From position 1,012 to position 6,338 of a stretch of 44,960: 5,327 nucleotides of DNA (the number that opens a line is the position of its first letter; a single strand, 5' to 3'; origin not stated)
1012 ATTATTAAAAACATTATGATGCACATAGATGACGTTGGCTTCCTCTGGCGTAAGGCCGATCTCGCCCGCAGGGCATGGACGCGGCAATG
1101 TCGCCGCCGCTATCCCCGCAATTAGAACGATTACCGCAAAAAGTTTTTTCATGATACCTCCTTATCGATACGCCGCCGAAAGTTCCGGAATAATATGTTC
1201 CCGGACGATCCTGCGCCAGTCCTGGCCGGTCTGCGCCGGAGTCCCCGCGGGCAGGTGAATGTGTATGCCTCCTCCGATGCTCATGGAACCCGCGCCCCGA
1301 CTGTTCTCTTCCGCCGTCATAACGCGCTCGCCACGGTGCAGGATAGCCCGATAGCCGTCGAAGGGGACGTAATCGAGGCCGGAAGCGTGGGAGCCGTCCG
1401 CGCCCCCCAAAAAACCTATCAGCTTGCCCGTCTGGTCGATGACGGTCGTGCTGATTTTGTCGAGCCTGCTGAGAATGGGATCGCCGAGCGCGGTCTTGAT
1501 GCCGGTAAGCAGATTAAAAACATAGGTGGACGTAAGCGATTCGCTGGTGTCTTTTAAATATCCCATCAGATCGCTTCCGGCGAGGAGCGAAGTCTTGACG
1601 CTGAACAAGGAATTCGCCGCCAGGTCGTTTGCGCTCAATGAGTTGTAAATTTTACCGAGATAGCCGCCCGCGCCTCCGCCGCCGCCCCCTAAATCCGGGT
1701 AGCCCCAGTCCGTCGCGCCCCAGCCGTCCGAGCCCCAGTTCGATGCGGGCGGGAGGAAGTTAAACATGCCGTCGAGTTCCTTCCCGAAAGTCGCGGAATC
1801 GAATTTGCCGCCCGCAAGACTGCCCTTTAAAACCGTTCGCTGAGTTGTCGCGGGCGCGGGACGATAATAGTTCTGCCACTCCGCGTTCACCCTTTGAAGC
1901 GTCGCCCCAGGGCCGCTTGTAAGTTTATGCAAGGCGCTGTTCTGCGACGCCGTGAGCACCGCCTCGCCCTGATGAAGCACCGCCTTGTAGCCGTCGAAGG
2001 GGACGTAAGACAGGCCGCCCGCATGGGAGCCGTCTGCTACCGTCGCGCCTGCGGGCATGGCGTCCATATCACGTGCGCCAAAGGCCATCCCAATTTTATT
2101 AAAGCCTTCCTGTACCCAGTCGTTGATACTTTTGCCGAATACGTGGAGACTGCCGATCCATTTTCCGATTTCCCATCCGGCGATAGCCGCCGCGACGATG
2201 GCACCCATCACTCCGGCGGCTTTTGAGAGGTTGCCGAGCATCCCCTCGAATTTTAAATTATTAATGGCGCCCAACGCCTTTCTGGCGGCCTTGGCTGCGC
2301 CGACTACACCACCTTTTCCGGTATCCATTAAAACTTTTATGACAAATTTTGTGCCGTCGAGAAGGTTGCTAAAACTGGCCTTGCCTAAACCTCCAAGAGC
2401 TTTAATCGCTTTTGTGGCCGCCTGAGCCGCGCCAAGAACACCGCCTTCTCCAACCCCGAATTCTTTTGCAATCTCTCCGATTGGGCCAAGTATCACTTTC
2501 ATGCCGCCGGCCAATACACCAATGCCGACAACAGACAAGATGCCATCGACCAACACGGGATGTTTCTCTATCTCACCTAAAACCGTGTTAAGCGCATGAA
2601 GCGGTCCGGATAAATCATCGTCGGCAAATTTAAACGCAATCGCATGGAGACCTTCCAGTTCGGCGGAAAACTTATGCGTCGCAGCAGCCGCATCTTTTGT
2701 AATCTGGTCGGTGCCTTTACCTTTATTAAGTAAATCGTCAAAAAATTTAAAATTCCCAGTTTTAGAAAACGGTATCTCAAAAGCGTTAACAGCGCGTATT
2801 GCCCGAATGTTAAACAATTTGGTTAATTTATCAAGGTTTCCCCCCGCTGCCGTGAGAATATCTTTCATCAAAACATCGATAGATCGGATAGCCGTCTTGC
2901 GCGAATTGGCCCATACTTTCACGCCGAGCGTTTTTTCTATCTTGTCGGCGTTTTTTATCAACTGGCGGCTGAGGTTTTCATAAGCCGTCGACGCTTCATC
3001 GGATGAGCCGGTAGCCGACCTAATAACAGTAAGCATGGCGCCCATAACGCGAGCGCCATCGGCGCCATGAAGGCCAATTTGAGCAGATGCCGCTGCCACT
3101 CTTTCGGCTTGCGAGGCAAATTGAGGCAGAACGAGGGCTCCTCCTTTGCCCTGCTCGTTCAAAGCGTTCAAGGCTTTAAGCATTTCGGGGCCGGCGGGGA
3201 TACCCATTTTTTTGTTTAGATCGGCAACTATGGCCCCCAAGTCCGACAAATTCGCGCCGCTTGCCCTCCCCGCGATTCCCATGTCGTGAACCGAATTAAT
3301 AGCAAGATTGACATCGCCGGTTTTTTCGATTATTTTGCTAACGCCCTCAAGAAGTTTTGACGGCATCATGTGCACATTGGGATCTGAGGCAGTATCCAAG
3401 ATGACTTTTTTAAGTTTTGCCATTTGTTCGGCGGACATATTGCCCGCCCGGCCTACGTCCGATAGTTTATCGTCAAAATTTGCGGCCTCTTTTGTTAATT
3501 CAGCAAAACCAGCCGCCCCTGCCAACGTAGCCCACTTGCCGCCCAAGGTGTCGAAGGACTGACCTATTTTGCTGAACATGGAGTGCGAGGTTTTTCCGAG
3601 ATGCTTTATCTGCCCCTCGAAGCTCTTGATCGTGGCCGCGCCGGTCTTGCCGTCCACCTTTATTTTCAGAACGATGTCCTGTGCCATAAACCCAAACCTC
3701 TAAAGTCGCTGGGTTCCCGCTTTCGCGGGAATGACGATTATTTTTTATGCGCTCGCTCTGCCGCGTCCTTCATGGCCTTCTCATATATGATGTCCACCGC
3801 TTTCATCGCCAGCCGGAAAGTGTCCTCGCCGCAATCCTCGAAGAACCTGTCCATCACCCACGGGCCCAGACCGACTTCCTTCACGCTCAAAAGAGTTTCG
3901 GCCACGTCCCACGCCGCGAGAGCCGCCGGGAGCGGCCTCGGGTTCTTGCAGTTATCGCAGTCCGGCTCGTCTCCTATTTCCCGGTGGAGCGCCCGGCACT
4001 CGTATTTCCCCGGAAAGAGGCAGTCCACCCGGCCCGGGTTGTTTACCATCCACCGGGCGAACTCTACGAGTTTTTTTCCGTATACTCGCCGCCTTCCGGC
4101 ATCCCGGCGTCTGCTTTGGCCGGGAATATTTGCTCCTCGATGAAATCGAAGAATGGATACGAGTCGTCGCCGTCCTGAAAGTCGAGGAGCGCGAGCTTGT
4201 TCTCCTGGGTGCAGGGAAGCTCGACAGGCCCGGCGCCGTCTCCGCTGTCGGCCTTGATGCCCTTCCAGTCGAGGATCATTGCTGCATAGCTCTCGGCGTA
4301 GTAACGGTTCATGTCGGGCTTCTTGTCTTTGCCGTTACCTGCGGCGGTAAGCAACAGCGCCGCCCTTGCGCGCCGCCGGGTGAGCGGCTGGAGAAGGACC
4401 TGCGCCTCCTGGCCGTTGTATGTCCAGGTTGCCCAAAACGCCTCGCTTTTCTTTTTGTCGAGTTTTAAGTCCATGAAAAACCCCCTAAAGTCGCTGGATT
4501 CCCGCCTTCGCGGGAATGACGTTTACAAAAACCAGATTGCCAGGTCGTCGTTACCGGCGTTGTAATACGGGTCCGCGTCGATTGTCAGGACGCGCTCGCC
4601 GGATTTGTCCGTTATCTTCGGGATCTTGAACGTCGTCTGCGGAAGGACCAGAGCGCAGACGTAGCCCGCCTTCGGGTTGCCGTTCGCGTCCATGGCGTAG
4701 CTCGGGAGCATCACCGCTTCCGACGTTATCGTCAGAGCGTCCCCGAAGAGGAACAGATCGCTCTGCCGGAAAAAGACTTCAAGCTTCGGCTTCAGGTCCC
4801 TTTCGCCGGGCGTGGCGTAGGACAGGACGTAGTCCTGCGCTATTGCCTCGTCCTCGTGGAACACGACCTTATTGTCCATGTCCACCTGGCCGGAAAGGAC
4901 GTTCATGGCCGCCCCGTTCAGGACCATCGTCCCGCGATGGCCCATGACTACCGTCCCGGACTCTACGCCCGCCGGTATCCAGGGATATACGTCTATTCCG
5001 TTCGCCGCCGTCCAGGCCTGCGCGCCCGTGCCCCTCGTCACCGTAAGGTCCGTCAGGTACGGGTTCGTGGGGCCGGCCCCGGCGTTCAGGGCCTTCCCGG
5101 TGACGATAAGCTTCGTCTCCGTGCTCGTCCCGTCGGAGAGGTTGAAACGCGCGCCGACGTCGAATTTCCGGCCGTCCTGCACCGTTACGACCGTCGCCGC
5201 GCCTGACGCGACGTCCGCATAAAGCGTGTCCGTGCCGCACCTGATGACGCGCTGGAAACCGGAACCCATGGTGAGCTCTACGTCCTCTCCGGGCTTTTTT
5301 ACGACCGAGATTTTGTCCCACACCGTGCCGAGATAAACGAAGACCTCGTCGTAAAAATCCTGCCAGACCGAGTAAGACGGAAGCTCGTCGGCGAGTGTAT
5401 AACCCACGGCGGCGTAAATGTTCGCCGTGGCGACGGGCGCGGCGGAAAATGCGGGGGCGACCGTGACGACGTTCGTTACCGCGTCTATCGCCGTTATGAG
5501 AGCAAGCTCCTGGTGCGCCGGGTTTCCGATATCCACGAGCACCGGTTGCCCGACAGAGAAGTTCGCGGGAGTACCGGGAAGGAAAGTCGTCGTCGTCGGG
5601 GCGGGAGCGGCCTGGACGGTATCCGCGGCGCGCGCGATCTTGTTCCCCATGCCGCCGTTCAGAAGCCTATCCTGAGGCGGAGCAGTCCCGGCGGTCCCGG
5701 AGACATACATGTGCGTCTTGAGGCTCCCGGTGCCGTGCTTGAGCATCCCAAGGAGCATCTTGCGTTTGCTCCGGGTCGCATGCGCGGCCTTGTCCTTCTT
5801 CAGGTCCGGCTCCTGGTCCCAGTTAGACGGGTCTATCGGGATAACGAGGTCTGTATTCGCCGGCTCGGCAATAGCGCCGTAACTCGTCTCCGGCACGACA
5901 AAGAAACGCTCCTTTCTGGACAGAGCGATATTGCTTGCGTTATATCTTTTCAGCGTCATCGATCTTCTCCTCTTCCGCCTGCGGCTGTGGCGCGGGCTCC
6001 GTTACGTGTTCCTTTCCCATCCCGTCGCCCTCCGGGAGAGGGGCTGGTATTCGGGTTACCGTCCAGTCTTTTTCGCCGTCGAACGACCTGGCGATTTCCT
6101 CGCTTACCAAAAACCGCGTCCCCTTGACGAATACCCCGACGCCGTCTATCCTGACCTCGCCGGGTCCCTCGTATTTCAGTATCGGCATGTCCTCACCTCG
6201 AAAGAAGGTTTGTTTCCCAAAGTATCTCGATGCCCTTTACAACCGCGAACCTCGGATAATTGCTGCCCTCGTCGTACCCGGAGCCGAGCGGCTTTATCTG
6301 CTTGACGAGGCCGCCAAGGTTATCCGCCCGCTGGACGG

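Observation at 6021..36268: Family-B GC-rich palindromic repeat is read through in at least eight different genes, in both orientations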

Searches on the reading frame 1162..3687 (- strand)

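Call 51: search_protein_families(library=pfam, proteins=[window:1162-3687:-], max_evalue=0.001)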
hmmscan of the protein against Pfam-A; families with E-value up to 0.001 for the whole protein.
window:1162-3687:- (841 aa): 0 families

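Call 81: search_protein_families(library=phrogs, proteins=[window:1162-3687:-], max_evalue=0.001)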
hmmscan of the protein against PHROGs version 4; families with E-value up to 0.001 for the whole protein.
window:1162-3687:- (841 aa): 8 families
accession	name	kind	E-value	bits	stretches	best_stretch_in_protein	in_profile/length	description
phrog_28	-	tail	7.5e-17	62.2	1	40-826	255-752/1228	tail length tape measure protein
phrog_794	-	tail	8.2e-16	58.8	1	38-246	134-350/763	tail length tape measure protein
phrog_23801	-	unknown function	1.3e-15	58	1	41-410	51-413/580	-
phrog_33570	-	unknown function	3e-14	53.5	2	765-809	610-650/686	-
phrog_19282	-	unknown function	3.1e-12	47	1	56-239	132-314/490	-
phrog_4704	-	tail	7.7e-05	22.5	1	30-100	172-251/625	tail length tape measure protein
phrog_34270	-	tail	9.6e-05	22.4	1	36-293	65-324/653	tail length tape measure protein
phrog_1533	-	tail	0.00067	18.3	1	31-100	209-285/1688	tail length tape measure protein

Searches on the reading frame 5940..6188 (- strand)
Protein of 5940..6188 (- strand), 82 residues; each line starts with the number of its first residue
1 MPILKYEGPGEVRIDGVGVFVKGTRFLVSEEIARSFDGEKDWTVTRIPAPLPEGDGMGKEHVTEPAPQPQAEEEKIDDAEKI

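Call 8: search_protein_families(library=pfam, proteins=[window:5940-6188:-], max_evalue=0.01)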
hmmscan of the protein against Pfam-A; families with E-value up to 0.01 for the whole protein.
window:5940-6188:- (82 aa): 0 families

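Call 9: search_protein_families(library=phrogs, proteins=[window:5940-6188:-], max_evalue=0.001)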
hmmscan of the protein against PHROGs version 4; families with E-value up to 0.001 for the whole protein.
window:5940-6188:- (82 aa): 0 families

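Call 28: find_homologous_proteins(query=window:5940-6188:-)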
Query window:5940-6188:- (82 aa): 1 proteins with E <= 0.001 among 2 candidates.
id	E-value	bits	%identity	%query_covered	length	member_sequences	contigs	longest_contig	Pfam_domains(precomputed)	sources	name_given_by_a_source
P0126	1.4e-47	177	100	100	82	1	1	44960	-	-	-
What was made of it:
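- Checked: ORF 5940-6188 has no homologue at all (call 28).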
